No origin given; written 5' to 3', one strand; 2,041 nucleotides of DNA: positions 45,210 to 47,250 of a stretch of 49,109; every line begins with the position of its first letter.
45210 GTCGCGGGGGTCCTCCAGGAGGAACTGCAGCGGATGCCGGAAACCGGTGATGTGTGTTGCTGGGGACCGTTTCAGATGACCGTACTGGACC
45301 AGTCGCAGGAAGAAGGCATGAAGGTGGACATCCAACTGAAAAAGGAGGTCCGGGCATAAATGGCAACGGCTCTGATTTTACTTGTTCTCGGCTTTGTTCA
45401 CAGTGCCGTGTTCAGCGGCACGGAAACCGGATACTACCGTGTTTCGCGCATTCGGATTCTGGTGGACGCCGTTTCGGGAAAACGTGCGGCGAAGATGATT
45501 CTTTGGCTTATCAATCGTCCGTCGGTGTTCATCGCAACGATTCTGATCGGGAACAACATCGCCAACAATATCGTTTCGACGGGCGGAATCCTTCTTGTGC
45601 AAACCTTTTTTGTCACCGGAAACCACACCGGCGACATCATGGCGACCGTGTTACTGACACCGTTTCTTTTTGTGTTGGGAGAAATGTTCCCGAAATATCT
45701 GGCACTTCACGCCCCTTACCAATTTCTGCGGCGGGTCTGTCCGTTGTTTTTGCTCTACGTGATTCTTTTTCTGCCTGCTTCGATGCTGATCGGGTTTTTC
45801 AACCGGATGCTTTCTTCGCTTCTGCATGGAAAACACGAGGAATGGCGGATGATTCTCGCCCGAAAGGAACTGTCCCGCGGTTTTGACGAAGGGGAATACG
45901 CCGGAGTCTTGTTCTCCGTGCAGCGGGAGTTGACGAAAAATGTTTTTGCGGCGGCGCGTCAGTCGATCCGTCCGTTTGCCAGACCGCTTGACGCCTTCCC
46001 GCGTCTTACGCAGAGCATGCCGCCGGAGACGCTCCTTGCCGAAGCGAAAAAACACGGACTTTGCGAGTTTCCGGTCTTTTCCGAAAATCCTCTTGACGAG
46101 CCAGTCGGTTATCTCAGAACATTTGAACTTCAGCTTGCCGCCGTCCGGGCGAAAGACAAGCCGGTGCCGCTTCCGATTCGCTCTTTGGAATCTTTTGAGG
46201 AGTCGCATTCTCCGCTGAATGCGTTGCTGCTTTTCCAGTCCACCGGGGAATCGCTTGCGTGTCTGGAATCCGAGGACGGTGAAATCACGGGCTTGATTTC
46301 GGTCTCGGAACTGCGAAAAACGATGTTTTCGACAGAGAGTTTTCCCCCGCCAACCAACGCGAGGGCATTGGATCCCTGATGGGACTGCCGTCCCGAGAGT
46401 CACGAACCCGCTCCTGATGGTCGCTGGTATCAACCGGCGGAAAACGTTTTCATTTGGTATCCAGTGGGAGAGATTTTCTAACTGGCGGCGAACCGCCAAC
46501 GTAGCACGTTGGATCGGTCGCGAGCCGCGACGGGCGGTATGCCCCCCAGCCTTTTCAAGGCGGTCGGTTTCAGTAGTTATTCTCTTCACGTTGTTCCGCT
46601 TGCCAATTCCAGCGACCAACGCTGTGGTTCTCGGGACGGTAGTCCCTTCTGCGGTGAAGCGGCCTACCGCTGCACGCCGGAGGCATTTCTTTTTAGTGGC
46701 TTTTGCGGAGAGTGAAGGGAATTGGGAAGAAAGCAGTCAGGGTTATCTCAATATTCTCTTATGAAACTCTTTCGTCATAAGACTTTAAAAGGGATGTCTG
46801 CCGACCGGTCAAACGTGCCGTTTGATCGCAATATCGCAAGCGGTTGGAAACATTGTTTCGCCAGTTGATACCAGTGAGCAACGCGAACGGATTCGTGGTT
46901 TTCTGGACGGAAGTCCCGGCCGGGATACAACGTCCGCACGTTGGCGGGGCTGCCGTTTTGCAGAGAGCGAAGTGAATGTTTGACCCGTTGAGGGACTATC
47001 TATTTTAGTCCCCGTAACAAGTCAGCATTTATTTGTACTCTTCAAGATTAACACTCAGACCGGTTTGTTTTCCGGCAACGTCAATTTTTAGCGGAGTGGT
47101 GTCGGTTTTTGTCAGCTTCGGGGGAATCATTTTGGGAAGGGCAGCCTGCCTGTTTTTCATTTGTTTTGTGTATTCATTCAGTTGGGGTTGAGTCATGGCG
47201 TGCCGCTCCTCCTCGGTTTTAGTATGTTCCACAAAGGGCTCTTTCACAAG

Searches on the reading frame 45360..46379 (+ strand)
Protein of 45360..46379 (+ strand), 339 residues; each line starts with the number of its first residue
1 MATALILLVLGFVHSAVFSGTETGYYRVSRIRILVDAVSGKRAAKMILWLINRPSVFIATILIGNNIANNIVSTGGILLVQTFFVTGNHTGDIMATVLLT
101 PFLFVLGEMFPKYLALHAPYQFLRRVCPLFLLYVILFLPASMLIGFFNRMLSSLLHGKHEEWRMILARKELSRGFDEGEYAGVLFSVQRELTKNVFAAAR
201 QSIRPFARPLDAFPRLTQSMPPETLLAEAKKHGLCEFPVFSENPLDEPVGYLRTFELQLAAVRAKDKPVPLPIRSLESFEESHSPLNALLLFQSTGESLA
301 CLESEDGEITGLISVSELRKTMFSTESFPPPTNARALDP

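Call 14: find_encoding_contigs(protein=window:45360-46379:+, flank=10000, max_places=10)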
Protein window:45360-46379:+ (339 aa): no gene with exactly this product is on record in the collection.

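Call 23: find_homologous_proteins(query=window:45360-46379:+)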
Query window:45360-46379:+ (339 aa): 152 proteins with E <= 0.001 among 8000 candidates; the best 120 are listed.
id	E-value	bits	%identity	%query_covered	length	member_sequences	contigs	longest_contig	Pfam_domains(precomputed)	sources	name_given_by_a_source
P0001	1.2e-219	746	100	100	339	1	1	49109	PF01595.26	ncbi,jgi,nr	ncbi:MAG: CNNM domain-containing protein [Planctomycetaceae bacterium]|jgi:CBS domain containing-hem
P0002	4.4e-130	452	64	96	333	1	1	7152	PF01595.26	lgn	-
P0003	2.6e-120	420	60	95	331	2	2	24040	PF01595.26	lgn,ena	-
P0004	1.9e-100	354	54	92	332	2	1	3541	PF01595.26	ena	-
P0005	3.8e-93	330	50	96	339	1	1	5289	PF01595.26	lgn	-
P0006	3.6e-92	327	52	91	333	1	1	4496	PF01595.26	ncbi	-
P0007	3.7e-92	327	48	92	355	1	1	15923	PF01595.26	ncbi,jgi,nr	ncbi:MAG: CNNM domain-containing protein [Planctomycetaceae bacterium]|jgi:CBS domain containing-hem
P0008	3.9e-91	324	48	98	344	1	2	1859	PF01595.26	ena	-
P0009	6.7e-91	323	50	96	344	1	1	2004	PF01595.26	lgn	-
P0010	4.2e-90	320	48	93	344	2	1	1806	PF01595.26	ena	-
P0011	4.3e-90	320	48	92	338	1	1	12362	PF01595.26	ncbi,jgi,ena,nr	ncbi:MAG: CNNM domain-containing protein [Planctomycetaceae bacterium]|nr:CNNM domain-containing pro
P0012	1.4e-87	312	49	91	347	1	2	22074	PF01595.26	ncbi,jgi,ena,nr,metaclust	ncbi:MAG: CNNM domain-containing protein [Planctomycetaceae bacterium]|nr:CNNM domain-containing pro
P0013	5.3e-87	310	48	93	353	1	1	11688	PF01595.26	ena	-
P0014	3.2e-86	308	46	96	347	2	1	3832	PF01595.26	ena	-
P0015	2.1e-85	305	44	96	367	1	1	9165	PF01595.26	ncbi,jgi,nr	ncbi:MAG: CNNM domain-containing protein [Planctomycetaceae bacterium]|jgi:CBS domain containing-hem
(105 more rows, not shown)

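Call 24: find_encoding_contigs(protein=P0002, flank=10000, max_places=5)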
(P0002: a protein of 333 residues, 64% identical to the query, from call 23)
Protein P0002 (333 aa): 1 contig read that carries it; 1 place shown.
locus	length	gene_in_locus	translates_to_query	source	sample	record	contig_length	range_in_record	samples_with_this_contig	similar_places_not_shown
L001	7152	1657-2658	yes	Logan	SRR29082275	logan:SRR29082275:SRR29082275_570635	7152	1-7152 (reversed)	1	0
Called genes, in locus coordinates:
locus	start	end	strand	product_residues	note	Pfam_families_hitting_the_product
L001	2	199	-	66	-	?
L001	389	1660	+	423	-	PF01595:CNNM, PF03471:CorC_HlyC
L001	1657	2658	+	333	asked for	PF01595:CNNM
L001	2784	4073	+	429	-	PF25917:BSH_RND, PF25973:BSH_CzcB (weak)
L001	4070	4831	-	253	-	PF02348:CTP_transf_3, PF12804:NTP_transf_3 (weak)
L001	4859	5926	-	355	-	PF13428:TPR_14 (faint), PF07719:TPR_2 (faint)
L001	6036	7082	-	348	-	PF13177:DNA_pol3_delta2, PF00004:AAA (faint)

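Call 25: find_encoding_contigs(protein=P0003, flank=10000, max_places=5)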
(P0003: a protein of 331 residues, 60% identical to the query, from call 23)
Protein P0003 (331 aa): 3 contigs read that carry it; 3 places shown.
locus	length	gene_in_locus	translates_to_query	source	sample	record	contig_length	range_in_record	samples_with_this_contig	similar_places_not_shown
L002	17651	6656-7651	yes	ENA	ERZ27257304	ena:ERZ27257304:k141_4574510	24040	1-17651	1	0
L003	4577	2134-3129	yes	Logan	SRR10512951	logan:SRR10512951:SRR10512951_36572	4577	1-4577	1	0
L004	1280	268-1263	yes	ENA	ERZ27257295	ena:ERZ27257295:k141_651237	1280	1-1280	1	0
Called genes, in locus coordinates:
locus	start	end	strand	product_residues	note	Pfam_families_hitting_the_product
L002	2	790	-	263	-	?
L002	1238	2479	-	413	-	PF03702:AnmK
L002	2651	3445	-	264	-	PF07722:Peptidase_C26, PF00117:GATase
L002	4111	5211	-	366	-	PF01312:Bac_export_2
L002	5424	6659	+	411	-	PF01595:CNNM, PF03471:CorC_HlyC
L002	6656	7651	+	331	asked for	PF01595:CNNM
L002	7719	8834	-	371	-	PF00155:Aminotran_1_2, PF01053:Cys_Met_Meta_PP, PF01041:DegT_DnrJ_EryC1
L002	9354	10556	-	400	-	PF00278:Orn_DAP_Arg_deC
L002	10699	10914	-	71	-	-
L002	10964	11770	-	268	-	PF01145:Band_7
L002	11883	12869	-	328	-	PF14088:DUF4268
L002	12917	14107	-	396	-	PF03435:Sacchrp_dh_NADP, PF16653:Sacchrp_dh_C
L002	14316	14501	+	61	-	-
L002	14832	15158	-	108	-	-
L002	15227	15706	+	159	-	-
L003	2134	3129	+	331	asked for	PF01595:CNNM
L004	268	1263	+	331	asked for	PF01595:CNNM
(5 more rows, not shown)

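Call 58: search_protein_families(library=pfam, proteins=[window:45360-46379:+], max_evalue=0.01)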
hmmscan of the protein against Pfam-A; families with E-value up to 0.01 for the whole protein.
window:45360-46379:+ (339 aa): 1 family
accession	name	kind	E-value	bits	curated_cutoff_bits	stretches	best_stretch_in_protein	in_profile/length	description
PF01595.25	CNNM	-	4.2e-31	108.4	28.4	1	7-184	2-177/181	Cyclin M transmembrane N-terminal domain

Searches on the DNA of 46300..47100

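Call 8: search_rna_families(source=window, start=46300, end=47100, threshold=evalue, max_evalue=10, show_alignments=3)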
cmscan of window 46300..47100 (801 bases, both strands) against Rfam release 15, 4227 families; matches with E-value up to 10: 1.
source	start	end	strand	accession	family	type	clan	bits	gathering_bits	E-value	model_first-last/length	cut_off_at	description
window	46320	46496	+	RF02156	NPPA-AS1_1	Gene; lncRNA;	-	16.8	45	1.5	1-176/176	no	NPPA antisense RNA 1 conserved region 1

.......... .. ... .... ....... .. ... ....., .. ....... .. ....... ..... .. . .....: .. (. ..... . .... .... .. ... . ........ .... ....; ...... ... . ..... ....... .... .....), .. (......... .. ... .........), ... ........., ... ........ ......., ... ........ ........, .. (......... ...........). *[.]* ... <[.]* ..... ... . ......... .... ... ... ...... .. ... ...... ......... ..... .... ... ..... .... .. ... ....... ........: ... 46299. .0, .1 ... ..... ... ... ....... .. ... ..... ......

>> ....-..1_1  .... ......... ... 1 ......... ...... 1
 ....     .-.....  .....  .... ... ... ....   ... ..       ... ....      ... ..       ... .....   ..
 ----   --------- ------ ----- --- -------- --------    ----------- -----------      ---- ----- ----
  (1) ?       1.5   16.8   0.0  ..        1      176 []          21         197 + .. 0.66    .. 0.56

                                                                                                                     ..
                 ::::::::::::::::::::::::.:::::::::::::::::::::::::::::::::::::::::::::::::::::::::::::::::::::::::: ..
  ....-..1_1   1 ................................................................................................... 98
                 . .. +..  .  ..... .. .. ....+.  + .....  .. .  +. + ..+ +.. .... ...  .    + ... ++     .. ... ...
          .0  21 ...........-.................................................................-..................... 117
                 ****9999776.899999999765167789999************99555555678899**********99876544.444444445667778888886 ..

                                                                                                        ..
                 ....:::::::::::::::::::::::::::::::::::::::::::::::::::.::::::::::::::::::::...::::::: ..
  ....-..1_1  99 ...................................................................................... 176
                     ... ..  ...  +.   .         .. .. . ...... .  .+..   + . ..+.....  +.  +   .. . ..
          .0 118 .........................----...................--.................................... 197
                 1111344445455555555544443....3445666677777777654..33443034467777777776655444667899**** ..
